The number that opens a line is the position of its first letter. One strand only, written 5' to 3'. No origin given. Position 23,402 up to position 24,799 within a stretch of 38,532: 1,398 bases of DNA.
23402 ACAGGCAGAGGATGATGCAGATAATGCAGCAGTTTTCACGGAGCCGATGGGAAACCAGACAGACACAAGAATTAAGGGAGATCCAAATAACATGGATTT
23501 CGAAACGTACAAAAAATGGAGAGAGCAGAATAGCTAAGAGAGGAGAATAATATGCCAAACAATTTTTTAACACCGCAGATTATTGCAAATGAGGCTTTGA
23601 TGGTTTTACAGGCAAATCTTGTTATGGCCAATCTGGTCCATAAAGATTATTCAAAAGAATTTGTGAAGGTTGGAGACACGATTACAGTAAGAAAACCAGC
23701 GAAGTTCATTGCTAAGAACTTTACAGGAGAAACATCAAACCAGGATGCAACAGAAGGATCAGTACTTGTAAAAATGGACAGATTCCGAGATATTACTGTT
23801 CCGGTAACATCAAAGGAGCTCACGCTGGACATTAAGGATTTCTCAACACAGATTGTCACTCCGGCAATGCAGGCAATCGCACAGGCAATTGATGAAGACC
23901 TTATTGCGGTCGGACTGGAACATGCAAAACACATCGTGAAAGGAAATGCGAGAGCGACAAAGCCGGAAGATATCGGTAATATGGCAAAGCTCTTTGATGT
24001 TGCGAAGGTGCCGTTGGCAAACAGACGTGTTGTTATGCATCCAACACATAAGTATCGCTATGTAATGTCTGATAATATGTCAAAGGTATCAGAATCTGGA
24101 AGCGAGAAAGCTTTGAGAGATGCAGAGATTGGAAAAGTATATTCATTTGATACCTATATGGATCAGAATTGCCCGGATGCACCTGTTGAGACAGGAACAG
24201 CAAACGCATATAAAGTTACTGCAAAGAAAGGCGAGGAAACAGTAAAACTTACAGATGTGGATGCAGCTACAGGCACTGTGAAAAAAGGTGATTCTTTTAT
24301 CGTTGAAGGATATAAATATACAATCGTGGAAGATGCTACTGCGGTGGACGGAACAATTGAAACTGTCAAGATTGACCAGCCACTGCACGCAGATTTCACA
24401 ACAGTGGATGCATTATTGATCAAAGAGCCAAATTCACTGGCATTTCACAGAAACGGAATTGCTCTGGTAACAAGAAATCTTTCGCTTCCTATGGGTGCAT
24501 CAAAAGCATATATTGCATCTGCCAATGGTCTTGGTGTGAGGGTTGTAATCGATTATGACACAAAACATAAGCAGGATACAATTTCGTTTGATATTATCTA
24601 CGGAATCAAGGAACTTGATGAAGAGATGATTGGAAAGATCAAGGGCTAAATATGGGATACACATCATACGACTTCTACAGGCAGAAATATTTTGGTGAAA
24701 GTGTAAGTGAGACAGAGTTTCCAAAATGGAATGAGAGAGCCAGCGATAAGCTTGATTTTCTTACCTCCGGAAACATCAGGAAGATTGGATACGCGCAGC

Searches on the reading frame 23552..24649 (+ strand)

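Call 8: search_protein_families(library=pfam, proteins=[window:23552-24649:+], max_evalue=0.01)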
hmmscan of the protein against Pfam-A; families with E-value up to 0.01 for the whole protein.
window:23552-24649:+ (365 aa): 1 family
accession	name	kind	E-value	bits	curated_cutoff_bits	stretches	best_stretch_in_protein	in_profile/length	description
PF11651.14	P22_CoatProtein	-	1.5e-41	143.1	24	2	1-265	1-289/423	P22 coat protein - gene protein 5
